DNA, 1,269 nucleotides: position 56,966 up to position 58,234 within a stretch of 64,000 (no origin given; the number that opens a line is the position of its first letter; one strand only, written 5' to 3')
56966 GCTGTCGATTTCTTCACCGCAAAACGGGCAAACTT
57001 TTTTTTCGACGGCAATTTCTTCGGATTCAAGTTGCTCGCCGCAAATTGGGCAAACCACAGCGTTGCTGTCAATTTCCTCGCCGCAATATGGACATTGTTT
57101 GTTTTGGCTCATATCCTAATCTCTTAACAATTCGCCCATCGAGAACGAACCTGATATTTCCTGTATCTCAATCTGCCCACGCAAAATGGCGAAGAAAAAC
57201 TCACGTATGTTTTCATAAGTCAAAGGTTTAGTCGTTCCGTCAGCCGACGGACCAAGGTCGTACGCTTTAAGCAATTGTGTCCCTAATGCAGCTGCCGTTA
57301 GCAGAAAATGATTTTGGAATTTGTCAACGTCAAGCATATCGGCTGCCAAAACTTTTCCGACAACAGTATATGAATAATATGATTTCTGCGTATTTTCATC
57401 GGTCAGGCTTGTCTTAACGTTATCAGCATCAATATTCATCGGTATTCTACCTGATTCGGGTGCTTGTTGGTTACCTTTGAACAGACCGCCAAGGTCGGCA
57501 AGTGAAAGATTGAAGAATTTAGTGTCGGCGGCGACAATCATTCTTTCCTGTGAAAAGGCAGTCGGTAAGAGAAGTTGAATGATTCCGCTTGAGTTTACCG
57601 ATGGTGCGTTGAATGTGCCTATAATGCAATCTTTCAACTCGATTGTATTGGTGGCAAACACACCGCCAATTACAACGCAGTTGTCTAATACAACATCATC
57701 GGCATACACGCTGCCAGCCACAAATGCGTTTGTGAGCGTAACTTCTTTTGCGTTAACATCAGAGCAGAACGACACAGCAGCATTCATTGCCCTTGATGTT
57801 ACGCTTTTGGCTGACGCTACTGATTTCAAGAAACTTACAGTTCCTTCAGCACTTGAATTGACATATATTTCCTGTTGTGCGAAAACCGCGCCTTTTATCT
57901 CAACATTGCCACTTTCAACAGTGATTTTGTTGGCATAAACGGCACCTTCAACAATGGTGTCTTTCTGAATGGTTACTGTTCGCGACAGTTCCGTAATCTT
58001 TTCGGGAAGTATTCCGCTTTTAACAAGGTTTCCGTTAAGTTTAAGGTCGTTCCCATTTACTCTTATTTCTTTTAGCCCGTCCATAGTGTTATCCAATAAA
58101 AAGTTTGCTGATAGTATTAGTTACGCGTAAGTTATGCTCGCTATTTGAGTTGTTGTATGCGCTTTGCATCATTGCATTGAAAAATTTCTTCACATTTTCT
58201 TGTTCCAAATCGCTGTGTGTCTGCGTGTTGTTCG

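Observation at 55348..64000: Operon of at least 8 genes for zinc-ribbon, SPFH, bactofilin-like and coiled-coil membrane proteins with no recognisable enzyme: candidate undescribed envelope/membrane-scaffold system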

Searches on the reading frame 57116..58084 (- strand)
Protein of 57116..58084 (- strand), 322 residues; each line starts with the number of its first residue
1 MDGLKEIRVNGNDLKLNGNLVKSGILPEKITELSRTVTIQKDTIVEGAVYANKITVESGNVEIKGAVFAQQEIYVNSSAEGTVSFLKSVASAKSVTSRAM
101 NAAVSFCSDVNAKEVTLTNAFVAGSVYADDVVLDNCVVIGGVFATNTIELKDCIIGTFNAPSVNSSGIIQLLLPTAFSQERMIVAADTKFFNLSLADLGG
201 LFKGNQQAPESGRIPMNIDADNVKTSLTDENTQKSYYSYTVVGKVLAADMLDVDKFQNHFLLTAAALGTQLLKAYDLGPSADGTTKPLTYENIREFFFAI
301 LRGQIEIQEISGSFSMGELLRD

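Call 4: search_protein_families(library=pfam, proteins=[window:57116-58084:-], max_evalue=1)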
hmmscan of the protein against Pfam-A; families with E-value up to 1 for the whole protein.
window:57116-58084:- (322 aa): 4 families
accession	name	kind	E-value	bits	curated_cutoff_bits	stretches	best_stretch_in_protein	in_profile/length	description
PF04519.19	Bactofilin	-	0.00095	19.8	27.9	1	6-80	6-75/98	Polymer-forming cytoskeletal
PF07902.16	Gp58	-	0.021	13.6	34.5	1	7-83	378-456/594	gp58-like protein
PF20597.4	pAdhesive_15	-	0.45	10.8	23.8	1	36-70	210-244/254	Putative Ice-binding-like adhesive domain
PF25084.1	LbH_EIF2B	-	0.53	10.8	54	0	35-69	43-94/105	EIF2B subunit epsilon LbH domain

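Call 5: search_protein_families(library=padloc, proteins=[window:57116-58084:-], max_evalue=1)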
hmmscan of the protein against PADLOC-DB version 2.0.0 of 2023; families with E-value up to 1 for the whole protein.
window:57116-58084:- (322 aa): 0 families

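Call 6: search_protein_families(library=ncbifam, proteins=[window:57116-58084:-], max_evalue=1)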
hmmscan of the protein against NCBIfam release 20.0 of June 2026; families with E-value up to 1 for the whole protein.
window:57116-58084:- (322 aa): 1 family
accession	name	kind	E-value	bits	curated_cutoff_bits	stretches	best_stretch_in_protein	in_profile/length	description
NF045978.1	ComEA_MAG0490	equivalog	0.077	12.7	98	0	223-255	27-59/162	MAG0490 family ComEA-like DNA-binding protein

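Call 7: search_protein_families(library=phrogs, proteins=[window:57116-58084:-], max_evalue=0.1)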
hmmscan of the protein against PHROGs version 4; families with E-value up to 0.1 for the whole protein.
window:57116-58084:- (322 aa): 0 families

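Call 22: find_homologous_proteins(query=window:57116-58084:-, max_evalue=0.001)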
Query window:57116-58084:- (322 aa): 1583 proteins with E <= 0.001 among 4523 candidates; the best 120 are listed.
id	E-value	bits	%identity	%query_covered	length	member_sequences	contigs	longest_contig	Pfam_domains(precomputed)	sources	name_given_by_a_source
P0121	5.4e-199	678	98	100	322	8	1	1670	-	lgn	-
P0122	4.3e-172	589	84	100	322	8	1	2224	-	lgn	-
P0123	9.5e-155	533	75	100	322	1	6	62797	-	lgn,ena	-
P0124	4.3e-154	530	74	100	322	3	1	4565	-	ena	-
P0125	6.3e-154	530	76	100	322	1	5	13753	-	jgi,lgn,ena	-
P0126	4.5e-153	527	75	100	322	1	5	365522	-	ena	-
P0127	1.7e-152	525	74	100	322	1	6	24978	-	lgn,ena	-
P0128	4.3e-152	524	74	100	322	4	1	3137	-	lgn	-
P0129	6.6e-152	523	74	100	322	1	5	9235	-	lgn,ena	-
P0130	2.1e-151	522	73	100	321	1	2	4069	PF04519.20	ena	-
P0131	2.4e-151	521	73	100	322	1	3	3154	-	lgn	-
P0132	4.2e-151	521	74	100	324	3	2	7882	-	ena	-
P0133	4.6e-151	520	74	100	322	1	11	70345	-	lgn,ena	-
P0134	6.9e-150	517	74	100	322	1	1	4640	-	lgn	-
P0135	2.0e-149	515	73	100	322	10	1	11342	-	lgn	-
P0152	3.8e-124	432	60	99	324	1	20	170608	-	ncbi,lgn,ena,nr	ncbi:MAG: hypothetical protein IKP83_02085 [Bacteroidales bacterium]|nr:hypothetical protein [Bacter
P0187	1.5e-120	420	59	100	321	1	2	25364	PF04519.20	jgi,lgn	-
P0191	1.9e-120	420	60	100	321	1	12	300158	-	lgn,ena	-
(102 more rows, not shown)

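Call 25: find_related_loci(query=A2, collection=genome_contigs, flank=10000)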
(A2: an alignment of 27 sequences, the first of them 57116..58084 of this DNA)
Query A2 (322 aa) in genome_contigs; peptide patterns used: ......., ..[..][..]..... (x = any residue, [..] = any of these).
372 stretches matched a pattern; 205 encode a relative of the query (tblastn E <= 1e-3); the best 80 are kept; 80 distinct loci.
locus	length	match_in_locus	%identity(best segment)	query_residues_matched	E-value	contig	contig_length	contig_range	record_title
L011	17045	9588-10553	100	1-322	0e+0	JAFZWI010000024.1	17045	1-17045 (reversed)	MAG: Salinivirgaceae bacterium isolate RGIG8157 Water_buffalos_Rumen-3__c325432, whole genome shotgun sequence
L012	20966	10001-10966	97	1-322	0e+0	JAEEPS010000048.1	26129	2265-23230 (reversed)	MAG: Salinivirgaceae bacterium isolate Tb.RUG.317 NODE_6813_length_26129_cov_1.594839, whole genome shotgun sequence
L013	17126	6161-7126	95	1-322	0e+0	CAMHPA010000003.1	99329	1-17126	MAG: uncultured Bacteroidetes bacterium isolate SRR11784284_bin.21_metaWRAP_v1.3_MAG genome assembly, contig: ERZ1220320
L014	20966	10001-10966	84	1-322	0e+0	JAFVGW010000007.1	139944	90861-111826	MAG: Salinivirgaceae bacterium isolate RGIG5159 Sheep_Abomasum-5__c75042, whole genome shotgun sequence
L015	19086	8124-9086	65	1-321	7e-142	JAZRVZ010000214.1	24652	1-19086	MAG: Bacteroidaceae bacterium isolate T1900044952_TA20190005.MAGScoT_cleanbin_000119 SGB_3711_k141_1735303, whole genome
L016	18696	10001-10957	63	1-319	1e-134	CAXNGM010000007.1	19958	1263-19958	MAG: Bacteroidia bacterium isolate MsH-30apr19-353 genome assembly, contig: MsH-30apr19-C4972, whole genome shotgun sequ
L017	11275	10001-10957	61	1-319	7e-134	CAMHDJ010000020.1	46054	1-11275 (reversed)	MAG: uncultured Bacteroidales bacterium isolate SRR11784291_bin.38_metaWRAP_v1.3_MAG genome assembly, contig: ERZ1220268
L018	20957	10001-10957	60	1-319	4e-133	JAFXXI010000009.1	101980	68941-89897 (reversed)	MAG: Bacteroidales bacterium isolate RGIG6831 Sheep_Rumen-4__c3856, whole genome shotgun sequence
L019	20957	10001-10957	63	1-319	2e-132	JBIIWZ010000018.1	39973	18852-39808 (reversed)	MAG: Flavobacteriales bacterium isolate ME2005-05-25_3300042391_group2_bin67 Rohwer_bin964_scaffold_211_c1, whole genome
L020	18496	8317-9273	63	1-319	5e-133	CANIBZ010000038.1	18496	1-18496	MAG: Flavobacteriales bacterium isolate RE-9nov16-158 genome assembly, contig: RE-9nov16-C6191, whole genome shotgun seq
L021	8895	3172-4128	61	1-319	3e-132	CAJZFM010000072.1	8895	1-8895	MAG TPA_asm: uncultured Capnocytophaga sp. isolate SRR1045097_bin.10_metaWRAP_v1.1_MAG genome assembly, contig: NODE_101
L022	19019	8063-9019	61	1-319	8e-132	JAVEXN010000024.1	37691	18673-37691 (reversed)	MAG: Paludibacter sp. isolate BF4_173 NODE_3122_length_37691_cov_49.656772_Biofilm4, whole genome shotgun sequence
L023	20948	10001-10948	60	4-319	2e-131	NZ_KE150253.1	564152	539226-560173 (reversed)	Capnocytophaga granulosa ATCC 51502 acFDk-supercont1.2, whole genome shotgun sequence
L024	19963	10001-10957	61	1-319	1e-131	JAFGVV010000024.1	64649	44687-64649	MAG: Paludibacteraceae bacterium isolate ZodW_Metabat.183 k87_8180858, whole genome shotgun sequence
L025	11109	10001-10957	62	1-319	9e-132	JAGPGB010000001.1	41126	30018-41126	MAG: Bacteroidales bacterium isolate Gw_SlDig_bin_235 Gw_SlDig_1304_length_41126_cov_114.439328, whole genome shotgun se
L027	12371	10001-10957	62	1-319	4e-131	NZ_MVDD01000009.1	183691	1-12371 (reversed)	Labilibaculum filiforme strain 59.16B 2648548684, whole genome shotgun sequence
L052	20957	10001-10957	59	1-319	5e-127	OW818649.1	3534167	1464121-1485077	metagenome genome assembly, chromosome: 1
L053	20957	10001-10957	59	1-319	7e-127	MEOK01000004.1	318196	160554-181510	MAG: Bacteroidetes bacterium GWF2_40_14 gwf2_scaffold_12, whole genome shotgun sequence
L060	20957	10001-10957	59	1-319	4e-126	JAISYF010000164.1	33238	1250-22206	MAG: Prevotellaceae bacterium isolate Nc350_bin217 k119_2802159, whole genome shotgun sequence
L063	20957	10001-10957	58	1-319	1e-125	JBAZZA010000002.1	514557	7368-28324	MAG: Bacteroidales bacterium isolate SO_2017_GW1_95 NODE_108_length_514557_cov_1.737988_OW334_2017, whole genome shotgun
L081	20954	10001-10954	58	4-321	1e-124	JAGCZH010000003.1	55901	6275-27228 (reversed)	MAG: Bacteroidales bacterium isolate RGIG10259 Yak_Rumen-5__c246821, whole genome shotgun sequence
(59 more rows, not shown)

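Call 39: search_solved_structures(query=A2, max_evalue=10)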
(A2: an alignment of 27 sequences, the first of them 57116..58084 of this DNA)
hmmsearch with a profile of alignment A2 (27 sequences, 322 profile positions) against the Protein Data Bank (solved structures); distinct sequences matched with E-value up to 10: 3.
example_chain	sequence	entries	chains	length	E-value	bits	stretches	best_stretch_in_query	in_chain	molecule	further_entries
3fzz_A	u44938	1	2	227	0.85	12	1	36-100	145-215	Granzyme C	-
2n3d_A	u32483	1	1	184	1.5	11.2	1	59-134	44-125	Bactofilin A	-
3g01_A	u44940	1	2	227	1.7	11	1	36-100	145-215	Granzyme C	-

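Call 40: predict_structure(alignment_id=A2)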
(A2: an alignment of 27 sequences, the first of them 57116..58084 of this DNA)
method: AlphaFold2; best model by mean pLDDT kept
length: 322 residues; sequences in the alignment: 27
mean_pLDDT: 81.9   pTM: 0.84
mean pLDDT of the five models: 81.9, 81.8, 79.4, 78.8, 78.4
residues with pLDDT >= 90: 164; 70-90: 79; 50-70: 53; < 50: 26
segments of 3 or more residues with pLDDT < 50: 243-254, 314-322
pLDDT, mean of each block of 10 residues (from residue 1): 66 86 79 84 93 94 95 95 95 95 95 98 96 97 97 95 96 87 92 85 80 82 63 72 48 50 54 57 74 93 89 48 40
secondary structure, 60 per line:
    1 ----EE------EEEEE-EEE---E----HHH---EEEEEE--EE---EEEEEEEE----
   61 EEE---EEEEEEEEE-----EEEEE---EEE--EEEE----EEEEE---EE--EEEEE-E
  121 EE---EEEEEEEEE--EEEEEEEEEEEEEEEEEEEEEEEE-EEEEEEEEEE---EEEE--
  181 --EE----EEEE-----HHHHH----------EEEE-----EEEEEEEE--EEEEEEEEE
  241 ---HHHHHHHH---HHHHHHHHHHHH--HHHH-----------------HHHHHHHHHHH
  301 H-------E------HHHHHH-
elements in order: E13-17 E19-21 E36-41 E49-56 E61-63 E67-75 E81-85 E89-91 E94-97 E102-106 E114-118 E120-122 E126-134 E137-160 E162-171 E175-178 E189-192 H198-202 E213-216 E222-229 E232-240 H244-251 H255-266 H269-272 H290-301 H316-321

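Call 44: fold_search(model_id=the predicted structure, library=pdb)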
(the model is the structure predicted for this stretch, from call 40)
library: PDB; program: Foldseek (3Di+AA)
matches with E <= 10: 102; with E <= 0.001: 0
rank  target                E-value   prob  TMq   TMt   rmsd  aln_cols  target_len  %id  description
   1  7o9q_A                1.1e-01  0.33  0.23  0.24  13.3       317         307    9  Crystal structure of the Awp1 (adhesin-like wall protein 1) A-domain from Candida glabrata (released 2021-12-15)
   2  3sze                  2.7e-01  0.15  0.21  0.10  14.4       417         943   10  Crystal structure of the passenger domain of the E. coli autotransporter EspP (released 2011-10-12)
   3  6n2b_B                3.4e-01  0.30  0.21  0.20  10.6       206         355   13  The Crystal Structure of Caldicellulosiruptor kristjanssonii Tapirin C-terminal domain (released 2018-12-19)
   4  6n2b_A                5.1e-01  0.60  0.30  0.27   7.7       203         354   11  The Crystal Structure of Caldicellulosiruptor kristjanssonii Tapirin C-terminal domain (released 2018-12-19)
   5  1k8f_A                5.4e-01  0.08  0.13  0.20  12.8       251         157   11  CRYSTAL STRUCTURE OF THE HUMAN C-TERMINAL CAP1-ADENYLYL CYCLASE ASSOCIATED PROTEIN (released 2003-07-01)
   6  7ojp_U                5.4e-01  0.08  0.15  0.17  11.5       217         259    6  Crystal structure of Pseudomonas aeruginosa LpxA in complex with compound 1 (released 2021-10-13)
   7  1m8n_B                6.0e-01  0.07  0.09  0.15  11.2       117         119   12  Choristoneura Fumiferana (Spruce Budworm) Antifreeze Protein Isoform 501 (released 2002-09-18)
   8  5dem_C                8.1e-01  0.04  0.13  0.14  11.9       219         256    7  Structure of Pseudomonas aeruginosa LpxA (released 2015-09-16)
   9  4eqy_C                9.4e-01  0.07  0.15  0.17  11.3       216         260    9  Crystal structure of Acyl-[acyl-carrier-protein]--UDP-N-acetylglucosamine O-acyltransferase from Burkholderia thailand (released 2012-05-16)
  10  3tio_F                1.1e+00  0.02  0.09  0.12  13.5       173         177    3  Crystal structures of yrdA from Escherichia coli, a homologous protein of gamma-class carbonic anhydrase, show possibl (released 2012-08-01)
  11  6n2c_A                1.3e+00  0.11  0.23  0.19  10.4       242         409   12  The Crystal Structure of Caldicellulosiruptor hydrothermalis Tapirin C-terminal domain (released 2018-12-19)
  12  7ojp_Z                1.4e+00  0.03  0.13  0.15  11.2       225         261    6  Crystal structure of Pseudomonas aeruginosa LpxA in complex with compound 1 (released 2021-10-13)
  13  9qkp_B                1.6e+00  0.05  0.08  0.09  15.1       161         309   10  Structure of the cyanobacteria specific PRK from Chroococcidiopsis (Hyella disjuncta) PCC 6712 (P41212 crystal form) (released 2026-04-08)
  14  6n2c_B                1.8e+00  0.11  0.21  0.17  10.6       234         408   10  The Crystal Structure of Caldicellulosiruptor hydrothermalis Tapirin C-terminal domain (released 2018-12-19)
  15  7ok1_B                1.9e+00  0.03  0.14  0.16  11.4       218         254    8  Crystal structure of Pseudomonas aeruginosa LpxA in complex with compound 3 (released 2021-10-13)
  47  2n3d_MODEL_1_A        5.7e+00  0.30  0.25  0.67   3.1       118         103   23  Atomic structure of the cytoskeletal bactofilin BacA revealed by solid-state NMR (released 2015-12-16)
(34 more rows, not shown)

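Call 70: fold_search(model_id=the predicted structure, library=viral)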
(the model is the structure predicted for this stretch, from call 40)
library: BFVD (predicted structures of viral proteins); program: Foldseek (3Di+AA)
matches with E <= 10: 198; with E <= 0.001: 0
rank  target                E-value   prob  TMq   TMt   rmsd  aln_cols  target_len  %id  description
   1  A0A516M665            2.1e-01  0.16  0.18  0.19  12.2       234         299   15  (no name in the UniProt tables at hand)
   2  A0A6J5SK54            3.3e-01  0.20  0.21  0.26  11.1       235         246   13  Uncharacterized protein [uncultured Caudovirales phage]
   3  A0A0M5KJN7            3.9e-01  0.13  0.19  0.12  10.9       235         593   12  (no name in the UniProt tables at hand)
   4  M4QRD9                4.1e-01  0.54  0.26  0.08  10.5       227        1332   17  (no name in the UniProt tables at hand)
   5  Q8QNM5                4.1e-01  0.09  0.21  0.14  14.3       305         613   11  EsV-1-39 [Ectocarpus siliculosus virus 1 (isolate New Zealand/Kaikoura/1988)]
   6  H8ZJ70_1              4.7e-01  0.44  0.26  0.12   9.5       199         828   17  (no name in the UniProt tables at hand)
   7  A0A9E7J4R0            5.5e-01  0.23  0.29  0.14  10.4       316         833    9  (no name in the UniProt tables at hand)
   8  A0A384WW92            5.5e-01  0.13  0.22  0.10  13.0       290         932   11  Tail fiber protein [Escherichia phage IMM-002]
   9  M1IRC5                6.1e-01  0.16  0.21  0.21  14.6       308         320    7  (no name in the UniProt tables at hand)
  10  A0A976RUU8            7.4e-01  0.10  0.22  0.12  13.0       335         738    6  (no name in the UniProt tables at hand)
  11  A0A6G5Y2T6            8.2e-01  0.14  0.23  0.24  11.1       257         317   11  (no name in the UniProt tables at hand)
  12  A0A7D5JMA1            8.2e-01  0.03  0.14  0.06  23.2       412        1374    9  Peptidase S74 domain-containing protein [Synechococcus phage S-CAM7]
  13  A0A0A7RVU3            9.1e-01  0.23  0.09  0.12   8.5        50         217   18  (no name in the UniProt tables at hand)
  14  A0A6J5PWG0            1.0e+00  0.01  0.11  0.06  34.6       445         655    7  Intramolecular chaperone auto-processing domain containing protein [uncultured Caudovirales phage]
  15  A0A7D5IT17            1.1e+00  0.15  0.30  0.14  12.3       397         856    8  (no name in the UniProt tables at hand)
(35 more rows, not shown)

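Call 71: search_dna_similar(query=window:57116-58084:-, collection=plasmids, mode=protein, max_evalue=0.00001, max_rows=15)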
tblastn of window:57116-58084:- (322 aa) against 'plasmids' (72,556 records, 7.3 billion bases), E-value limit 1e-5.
No match.

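Call 72: search_dna_similar(query=window:57116-58084:-, collection=phages, mode=protein, max_evalue=0.00001, max_rows=15)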
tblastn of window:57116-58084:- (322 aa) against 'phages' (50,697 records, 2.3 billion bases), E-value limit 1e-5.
No match.
